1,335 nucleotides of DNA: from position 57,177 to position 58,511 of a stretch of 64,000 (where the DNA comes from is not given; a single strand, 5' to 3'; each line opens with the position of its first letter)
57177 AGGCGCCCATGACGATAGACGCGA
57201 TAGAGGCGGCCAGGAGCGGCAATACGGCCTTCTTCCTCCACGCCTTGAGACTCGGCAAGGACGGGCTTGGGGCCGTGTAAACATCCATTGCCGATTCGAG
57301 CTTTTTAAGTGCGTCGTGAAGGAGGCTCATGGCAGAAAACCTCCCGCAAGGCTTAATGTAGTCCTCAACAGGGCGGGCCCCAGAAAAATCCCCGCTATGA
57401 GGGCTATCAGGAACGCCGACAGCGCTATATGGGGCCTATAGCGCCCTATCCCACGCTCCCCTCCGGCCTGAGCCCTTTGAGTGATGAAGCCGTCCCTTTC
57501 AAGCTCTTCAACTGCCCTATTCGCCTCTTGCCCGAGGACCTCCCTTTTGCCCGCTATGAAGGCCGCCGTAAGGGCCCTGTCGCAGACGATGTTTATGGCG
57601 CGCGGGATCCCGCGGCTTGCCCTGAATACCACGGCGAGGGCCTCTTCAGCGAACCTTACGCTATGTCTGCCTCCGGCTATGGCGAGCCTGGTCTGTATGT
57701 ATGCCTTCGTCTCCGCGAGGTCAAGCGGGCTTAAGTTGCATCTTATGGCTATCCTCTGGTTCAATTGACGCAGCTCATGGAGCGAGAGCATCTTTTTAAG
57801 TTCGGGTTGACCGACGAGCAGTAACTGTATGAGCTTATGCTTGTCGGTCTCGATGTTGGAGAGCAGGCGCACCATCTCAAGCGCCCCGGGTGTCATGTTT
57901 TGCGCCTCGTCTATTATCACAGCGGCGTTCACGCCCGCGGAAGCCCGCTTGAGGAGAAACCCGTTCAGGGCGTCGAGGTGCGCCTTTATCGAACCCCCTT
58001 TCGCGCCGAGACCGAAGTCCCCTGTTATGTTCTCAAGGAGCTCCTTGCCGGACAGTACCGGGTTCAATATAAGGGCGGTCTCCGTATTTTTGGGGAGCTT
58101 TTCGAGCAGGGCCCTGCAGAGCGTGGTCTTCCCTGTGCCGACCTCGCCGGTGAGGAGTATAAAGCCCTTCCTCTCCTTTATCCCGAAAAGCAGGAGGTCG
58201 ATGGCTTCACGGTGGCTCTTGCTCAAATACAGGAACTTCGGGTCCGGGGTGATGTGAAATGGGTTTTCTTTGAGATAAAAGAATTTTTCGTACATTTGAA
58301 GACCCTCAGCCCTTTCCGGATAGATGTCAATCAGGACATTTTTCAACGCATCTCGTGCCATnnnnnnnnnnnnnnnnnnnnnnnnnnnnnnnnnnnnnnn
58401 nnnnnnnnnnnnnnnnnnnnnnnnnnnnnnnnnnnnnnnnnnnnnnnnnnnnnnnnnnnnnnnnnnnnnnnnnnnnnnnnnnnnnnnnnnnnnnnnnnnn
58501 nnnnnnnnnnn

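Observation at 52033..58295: Hybrid type IVa / MSHA-like pilus machinery: ExeA(MshM)-like ATPase and TPR (MshN-like) protein fused to a pilMNOPQ operon, ending in a SPOR lipoprotein coupled to the secretin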

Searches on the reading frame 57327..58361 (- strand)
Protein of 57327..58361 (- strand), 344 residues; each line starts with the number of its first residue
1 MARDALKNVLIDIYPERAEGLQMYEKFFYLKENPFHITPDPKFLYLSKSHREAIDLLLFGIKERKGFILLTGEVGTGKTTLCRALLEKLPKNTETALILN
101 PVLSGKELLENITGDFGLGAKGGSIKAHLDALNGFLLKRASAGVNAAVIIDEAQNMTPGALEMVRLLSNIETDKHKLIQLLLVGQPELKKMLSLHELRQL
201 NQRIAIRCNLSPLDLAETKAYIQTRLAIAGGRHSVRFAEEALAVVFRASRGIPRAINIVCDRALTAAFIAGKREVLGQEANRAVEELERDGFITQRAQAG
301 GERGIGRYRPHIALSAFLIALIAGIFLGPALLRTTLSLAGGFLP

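Call 3: search_protein_families(library=pfam, proteins=[window:57327-58361:-], max_evalue=0.01)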
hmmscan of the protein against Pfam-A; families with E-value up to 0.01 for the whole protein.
window:57327-58361:- (344 aa): 21 families
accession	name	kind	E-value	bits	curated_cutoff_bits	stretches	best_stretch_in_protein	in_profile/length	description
PF13401.12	AAA_22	-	8.4e-28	97.7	27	1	63-192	3-130/130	AAA domain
PF13191.12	AAA_16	-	3.9e-08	34.4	32.6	1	61-174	19-162/167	AAA ATPase domain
PF13245.12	AAA_19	-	9.3e-06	26.3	25.1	1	65-185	11-125/134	AAA domain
PF13604.12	AAA_30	-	1.5e-05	25.3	27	1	62-186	15-125/191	AAA domain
PF20720.3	nSTAND3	-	9.8e-05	22.5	27.2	1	49-93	6-45/155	Novel STAND NTPase 3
PF02492.25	cobW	-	0.00023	21.2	20.7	1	68-102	3-37/180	CobW/HypB/UreG, nucleotide-binding domain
PF02562.22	PhoH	-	0.00026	21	27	0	145-164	120-139/205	PhoH-like protein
PF02367.23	TsaE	-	0.00043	20.7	26.6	1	63-90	19-46/128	Threonylcarbamoyl adenosine biosynthesis protein TsaE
PF00437.27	T2SSE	-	0.00048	19.3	24.9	1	53-94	130-171/370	Type II/IV secretion system protein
PF00004.35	AAA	-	0.0005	21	21.2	1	68-160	1-73/131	ATPase family associated with various cellular activities (AAA)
PF12775.13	AAA_7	-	0.0011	19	25.8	1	64-99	32-67/181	P-loop containing dynein motor region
PF13238.12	AAA_18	-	0.0013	19.6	29.4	1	68-92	1-24/128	AAA domain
PF03266.21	NTPase_1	-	0.0014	19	23.9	1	68-91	2-25/168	NTPase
PF13173.12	AAA_14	-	0.0019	18.7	27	0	67-217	4-127/129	AAA domain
PF25199.1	nSTAND_NTPase5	-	0.0024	18.2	34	0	62-95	38-72/145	Novel STAND NTPase 5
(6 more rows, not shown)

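Call 6: search_protein_families(library=ncbifam, proteins=[window:57327-58361:-], max_evalue=0.01)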
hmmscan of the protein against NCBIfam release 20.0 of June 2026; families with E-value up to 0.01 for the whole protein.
window:57327-58361:- (344 aa): 10 families
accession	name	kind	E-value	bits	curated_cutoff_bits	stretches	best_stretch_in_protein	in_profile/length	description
TIGR03015.1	pepcterm_ATPase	hypoth_equivalog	4.5e-89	298.5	324.5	1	23-289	1-268/269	XrtA/PEP-CTERM system-associated ATPase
NF007827.1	PRK10536.1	equivalog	9.3e-05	21.9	380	0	57-116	59-119/253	phosphate starvation-inducible protein PhoH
TIGR00150.1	T6A_YjeE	equivalog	0.00046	20.1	60.1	1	62-90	19-47/135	tRNA (adenosine(37)-N6)-threonylcarbamoyltransferase complex ATPase subunit type 1 TsaE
NF041000.1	ATPase_ComGA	equivalog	0.00055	19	300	1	60-96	123-159/267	competence type IV pilus ATPase ComGA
TIGR02788.1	VirB11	equivalog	0.0023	17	249.95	1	52-93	132-172/308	P-type DNA transfer ATPase VirB11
NF006799.0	PRK09302.1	equivalog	0.0027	16.3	408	1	64-113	272-321/515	circadian clock protein KaiC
TIGR02782.1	TrbB_P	equivalog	0.0029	16.9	304.55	1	56-95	128-166/303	P-type conjugative transfer ATPase TrbB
TIGR01420.1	pilT_fam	subfamily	0.0049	16.1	319.1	1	61-97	118-154/343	PilT/PilU family type 4a pilus ATPase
TIGR02442.1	Cob-chelat-sub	hypoth_equivalog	0.0062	15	779.45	1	56-93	16-53/641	putative cobaltochelatase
TIGR03819.1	heli_sec_ATPase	hypoth_equivalog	0.0085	15.3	373.15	0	53-92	166-205/340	TadA family conjugal transfer-associated ATPase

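Call 34: find_homologous_proteins(query=window:57327-58295:-, max_evalue=1e-10)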
Query window:57327-58295:- (322 aa): 6519 proteins with E <= 1e-10 among 8000 candidates; the best 120 are listed.
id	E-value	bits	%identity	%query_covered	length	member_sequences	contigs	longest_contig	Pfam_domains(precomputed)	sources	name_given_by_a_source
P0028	1.8e-203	693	100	100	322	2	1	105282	PF13604.13,PF13245.13,PF13401.13,PF13191.13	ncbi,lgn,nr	ncbi:MAG: AAA family ATPase [Deltaproteobacteria bacterium]|nr:AAA family ATPase [Deltaproteobacteri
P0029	6.1e-156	537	79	99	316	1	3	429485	PF13173.13,PF13604.13,PF13245.13,PF00004.36,PF13401.13,PF20703.4,PF13191.13,PF02562.23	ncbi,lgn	-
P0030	8.6e-126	438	66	97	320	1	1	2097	PF13604.13,PF13401.13,PF13191.13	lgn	-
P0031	7.3e-124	432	63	98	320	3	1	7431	PF13173.13,PF13401.13,PF13191.13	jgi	jgi:general secretion pathway protein A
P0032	1.1e-122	428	64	99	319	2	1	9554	PF13173.13,PF13604.13,PF13245.13,PF00004.36,PF13401.13,PF07728.21,PF13191.13,PF02562.23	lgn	-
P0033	3.1e-122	426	64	98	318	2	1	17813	PF13173.13,PF00004.36,PF13401.13,PF13238.13,PF07728.21,PF13191.13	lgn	-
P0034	8.0e-122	425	65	96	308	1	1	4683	PF13604.13,PF00004.36,PF13401.13,PF13191.13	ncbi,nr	ncbi:MAG: AAA family ATPase [Deltaproteobacteria bacterium]|nr:AAA family ATPase [Deltaproteobacteri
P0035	1.1e-121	424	64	97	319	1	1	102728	PF13604.13,PF13245.13,PF00004.36,PF13401.13,PF13238.13,PF09848.16,PF07728.21,PF13191.13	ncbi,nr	ncbi:MAG: AAA family ATPase [Deltaproteobacteria bacterium]|nr:AAA family ATPase [Deltaproteobacteri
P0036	2.1e-121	423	64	97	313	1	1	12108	PF13173.13,PF13604.13,PF00004.36,PF13401.13,PF13191.13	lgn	-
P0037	2.1e-121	423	65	97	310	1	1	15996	PF13173.13,PF13604.13,PF13245.13,PF00004.36,PF13401.13,PF09848.16,PF13191.13,PF02562.23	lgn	-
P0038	4.0e-121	423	65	96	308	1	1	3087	PF13604.13,PF00004.36,PF13401.13,PF13191.13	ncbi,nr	ncbi:MAG: AAA family ATPase [Deltaproteobacteria bacterium]|nr:AAA family ATPase [Deltaproteobacteri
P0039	6.5e-121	422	63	98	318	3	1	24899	PF13173.13,PF13245.13,PF00004.36,PF13401.13,PF13238.13,PF07728.21,PF13191.13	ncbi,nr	ncbi:MAG: AAA family ATPase [Deltaproteobacteria bacterium]|nr:AAA family ATPase [Deltaproteobacteri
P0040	1.8e-120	420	61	98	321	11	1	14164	PF13604.13,PF13401.13,PF13191.13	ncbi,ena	-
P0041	3.5e-120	419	64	100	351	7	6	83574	PF13401.13,PF13191.13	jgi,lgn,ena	-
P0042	4.4e-120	419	63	96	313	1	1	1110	PF13604.13,PF13401.13,PF13191.13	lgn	-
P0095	1.1e-106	375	58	95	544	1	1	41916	PF13604.13,PF13401.13,PF13191.13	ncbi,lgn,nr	ncbi:MAG: AAA family ATPase [Deltaproteobacteria bacterium]|nr:AAA family ATPase [Deltaproteobacteri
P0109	1.7e-104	368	56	95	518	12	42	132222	PF13604.13,PF13245.13,PF13401.13,PF07728.21,PF13191.13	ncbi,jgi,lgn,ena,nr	ncbi:MAG: hypothetical protein A2X87_03735 [Deltaproteobacteria bacterium GWC2_42_51]|nr:MAG: hypoth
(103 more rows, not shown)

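Call 35: find_encoding_contigs(protein=P0109, flank=10000, max_places=3)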
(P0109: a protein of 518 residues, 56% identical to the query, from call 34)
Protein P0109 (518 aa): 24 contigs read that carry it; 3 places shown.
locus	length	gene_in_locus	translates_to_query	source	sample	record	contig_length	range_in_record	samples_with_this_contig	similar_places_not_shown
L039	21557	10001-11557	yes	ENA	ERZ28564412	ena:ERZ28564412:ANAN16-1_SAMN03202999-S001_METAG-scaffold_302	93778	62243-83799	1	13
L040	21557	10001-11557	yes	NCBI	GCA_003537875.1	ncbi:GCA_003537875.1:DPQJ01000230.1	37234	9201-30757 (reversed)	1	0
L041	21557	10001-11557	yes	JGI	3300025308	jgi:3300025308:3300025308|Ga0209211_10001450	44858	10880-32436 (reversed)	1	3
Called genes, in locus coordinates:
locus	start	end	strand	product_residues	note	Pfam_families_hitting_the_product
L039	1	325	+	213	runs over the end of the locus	PF13671:AAA_33, PF06414:Zeta_toxin (weak)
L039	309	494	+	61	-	-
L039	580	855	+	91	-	-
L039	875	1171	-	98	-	PF01850:PIN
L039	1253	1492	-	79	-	PF09957:VapB_antitoxin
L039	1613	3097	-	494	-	PF01930:Cas_Cas4 (weak), PF11074:DUF2779, PF13482:RNase_H_2 (weak)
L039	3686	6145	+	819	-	PF04945:YHS, PF24273:TRASH_HVO_1752_C (faint), PF04945:YHS, PF00122:E1-E2_ATPase, PF00702:Hydrolase, PF12710:HAD (weak), PF08282:Hydrolase_3 (faint)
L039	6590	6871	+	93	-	-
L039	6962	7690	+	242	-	PF11249:DUF3047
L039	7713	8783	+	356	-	PF00174:Oxidored_molyb, PF03404:Mo-co_dimer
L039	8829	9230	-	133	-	PF00115:COX1 (weak)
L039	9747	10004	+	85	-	PF13411:MerR_1 (weak)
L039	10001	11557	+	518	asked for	PF13191:AAA_16 (weak), PF07728:AAA_5 (faint), PF13245:AAA_19 (weak), PF13401:AAA_22, PF13604:AAA_30 (weak)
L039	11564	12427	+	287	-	PF00515:TPR_1 (faint), PF07719:TPR_2 (faint), PF13414:TPR_11 (faint), PF13424:TPR_12 (faint), PF13428:TPR_14 (faint), PF13181:TPR_8 (weak), PF13432:TPR_16 (weak), PF14559:TPR_19 (weak), +2 more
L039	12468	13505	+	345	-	PF11104:PilM_2, PF06723:MreB_Mbl (faint), PF14450:FtsA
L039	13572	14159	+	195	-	PF05137:PilN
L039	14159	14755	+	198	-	PF04350:PilO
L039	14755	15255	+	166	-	PF16537:T2SSB (weak)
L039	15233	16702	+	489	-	PF07660:STN, PF03958:Secretin_N, PF00263:Secretin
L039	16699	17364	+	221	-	PF05036:SPOR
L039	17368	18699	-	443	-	PF25323:6TM_PilS, PF00512:HisKA, PF02518:HATPase_c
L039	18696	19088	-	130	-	PF00072:Response_reg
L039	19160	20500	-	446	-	PF00374:NiFeSe_Hases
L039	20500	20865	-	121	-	PF18478:PIN_10 (weak), PF18480:DUF5615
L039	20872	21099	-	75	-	PF04255:DUF433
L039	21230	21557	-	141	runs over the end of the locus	-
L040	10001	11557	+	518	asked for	PF13191:AAA_16 (weak), PF07728:AAA_5 (faint), PF13245:AAA_19 (weak), PF13401:AAA_22, PF13604:AAA_30 (weak)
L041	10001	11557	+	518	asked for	PF13191:AAA_16 (weak), PF07728:AAA_5 (faint), PF13245:AAA_19 (weak), PF13401:AAA_22, PF13604:AAA_30 (weak)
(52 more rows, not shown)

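Call 36: find_encoding_contigs(protein=P0095, flank=10000, max_places=2)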
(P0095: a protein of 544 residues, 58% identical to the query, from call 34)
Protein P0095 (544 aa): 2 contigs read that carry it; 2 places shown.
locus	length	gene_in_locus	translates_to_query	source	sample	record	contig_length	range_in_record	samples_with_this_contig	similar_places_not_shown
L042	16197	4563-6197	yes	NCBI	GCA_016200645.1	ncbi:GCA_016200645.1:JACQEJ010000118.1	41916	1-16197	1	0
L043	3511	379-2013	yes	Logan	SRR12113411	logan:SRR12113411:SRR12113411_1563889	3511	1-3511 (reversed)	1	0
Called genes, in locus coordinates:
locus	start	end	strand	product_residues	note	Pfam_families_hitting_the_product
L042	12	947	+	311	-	PF01972:SDH_protease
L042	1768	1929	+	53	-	-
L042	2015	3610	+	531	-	PF00682:HMGL-like, PF22617:HCS_D2, PF08502:LeuA_dimer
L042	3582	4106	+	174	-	PF14520:HHH_5 (faint), PF14716:HHH_8 (faint), PF12836:HHH_3, PF00633:HHH (faint)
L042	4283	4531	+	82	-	PF13411:MerR_1 (weak)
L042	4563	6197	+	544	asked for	PF13191:AAA_16, PF13604:AAA_30 (faint), PF13401:AAA_22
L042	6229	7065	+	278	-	PF13371:TPR_9 (faint), PF13424:TPR_12 (faint), PF13428:TPR_14 (faint), PF13414:TPR_11 (weak), PF13432:TPR_16, PF00515:TPR_1, PF07719:TPR_2 (weak), PF13181:TPR_8, +6 more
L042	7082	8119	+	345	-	PF11104:PilM_2, PF14450:FtsA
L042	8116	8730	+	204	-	PF05137:PilN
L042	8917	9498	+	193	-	PF04350:PilO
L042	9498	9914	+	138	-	-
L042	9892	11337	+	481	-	PF07660:STN (weak), PF03958:Secretin_N, PF00263:Secretin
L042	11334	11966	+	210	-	PF05036:SPOR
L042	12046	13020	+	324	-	-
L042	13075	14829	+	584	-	-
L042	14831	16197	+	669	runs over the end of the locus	PF07705:CARDB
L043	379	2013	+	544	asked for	PF13191:AAA_16, PF13604:AAA_30 (faint), PF13401:AAA_22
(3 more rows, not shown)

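Call 44: search_protein_families(library=pfam, proteins=[L039:10001-11557:+, L039:14755-15255:+], max_evalue=0.001)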
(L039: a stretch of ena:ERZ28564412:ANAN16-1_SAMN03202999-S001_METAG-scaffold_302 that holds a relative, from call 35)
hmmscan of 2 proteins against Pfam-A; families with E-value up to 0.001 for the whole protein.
L039:10001-11557:+ (518 aa): 13 families
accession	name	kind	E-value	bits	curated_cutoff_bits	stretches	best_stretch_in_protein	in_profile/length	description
PF13401.12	AAA_22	-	3.5e-26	92.5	27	1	42-171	2-130/130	AAA domain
PF13191.12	AAA_16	-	2.6e-07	31.7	32.6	1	27-155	6-163/167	AAA ATPase domain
PF13604.12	AAA_30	-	1.2e-06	28.9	27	1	44-165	18-125/191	AAA domain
PF13245.12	AAA_19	-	6.1e-06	26.9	25.1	1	44-164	11-125/134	AAA domain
PF07728.20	AAA_5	-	2.1e-05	25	22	1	47-155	2-96/139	AAA domain (dynein-related subfamily)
PF24883.2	NPHP3_N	-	5.6e-05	23.8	24.8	0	44-72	22-50/164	Nephrocystin 3, N-terminal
PF09848.15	SLFN-g3_helicase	-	6.3e-05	22.8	24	1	47-138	4-94/354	Schlafen group 3, DNA/RNA helicase domain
PF00004.35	AAA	-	0.00011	23.1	21.2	1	47-164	1-107/131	ATPase family associated with various cellular activities (AAA)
PF02367.23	TsaE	-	0.00027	21.3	26.6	1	40-74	17-53/128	Threonylcarbamoyl adenosine biosynthesis protein TsaE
PF20720.3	nSTAND3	-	0.00029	21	27.2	1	40-73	13-46/155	Novel STAND NTPase 3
PF02562.22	PhoH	-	0.00046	20.2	27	0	123-143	119-139/205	PhoH-like protein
PF13173.12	AAA_14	-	0.00067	20.1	27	0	46-196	4-127/129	AAA domain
PF02492.25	cobW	-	0.00097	19.2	20.7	0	48-88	4-47/180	CobW/HypB/UreG, nucleotide-binding domain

L039:14755-15255:+ (166 aa): 2 families
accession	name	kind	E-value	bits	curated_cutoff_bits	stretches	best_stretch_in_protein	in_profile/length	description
PF16537.11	T2SSB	-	4.4e-06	26.7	28.4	1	99-148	4-56/60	Type II secretion system protein B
PF23862.1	CdsD_C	-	3.8e-05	24.1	27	1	110-141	15-46/56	CdsD C-terminal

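Call 63: search_solved_structures(query=window:57327-58295:-, max_evalue=0.001)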
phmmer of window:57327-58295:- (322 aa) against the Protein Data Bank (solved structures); distinct sequences matched with E-value up to 0.001: 1.
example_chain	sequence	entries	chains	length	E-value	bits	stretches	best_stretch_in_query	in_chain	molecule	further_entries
3upu_A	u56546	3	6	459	3.1e-05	27.2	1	23-92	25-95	ATP-dependent DNA helicase dda | Dda helicase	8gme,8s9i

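Call 73: search_protein_families(library=pfam, proteins=[L039:15233-16702:+, L042:9892-11337:+], max_evalue=0.0001)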
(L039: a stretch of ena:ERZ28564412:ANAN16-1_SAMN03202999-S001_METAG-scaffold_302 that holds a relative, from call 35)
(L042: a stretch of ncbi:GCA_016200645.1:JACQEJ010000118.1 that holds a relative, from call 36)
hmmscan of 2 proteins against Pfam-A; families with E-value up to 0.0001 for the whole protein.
L039:15233-16702:+ (489 aa): 3 families
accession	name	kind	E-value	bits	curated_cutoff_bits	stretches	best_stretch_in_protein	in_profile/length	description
PF00263.26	Secretin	-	1.7e-50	171.4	27.5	1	314-477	3-169/169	Bacterial type II and III secretion system protein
PF03958.22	Secretin_N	-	4.3e-14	52.9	28.2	1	149-208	2-68/69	Bacterial type II/III secretion system short domain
PF07660.19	STN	-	9e-11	41.8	28.4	1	88-135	1-51/52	Secretin and TonB N terminus short domain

L042:9892-11337:+ (481 aa): 4 families
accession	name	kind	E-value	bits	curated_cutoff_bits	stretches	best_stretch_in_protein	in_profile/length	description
PF00263.26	Secretin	-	1.3e-49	168.5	27.5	1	302-469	3-169/169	Bacterial type II and III secretion system protein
PF03958.22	Secretin_N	-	9.4e-14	51.8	28.2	1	137-196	2-68/69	Bacterial type II/III secretion system short domain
PF07660.19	STN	-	2.2e-09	37.4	28.4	1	76-124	1-52/52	Secretin and TonB N terminus short domain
PF16344.10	FecR_C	-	4.6e-05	23.8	24.4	1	58-120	4-69/70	FecR, C-terminal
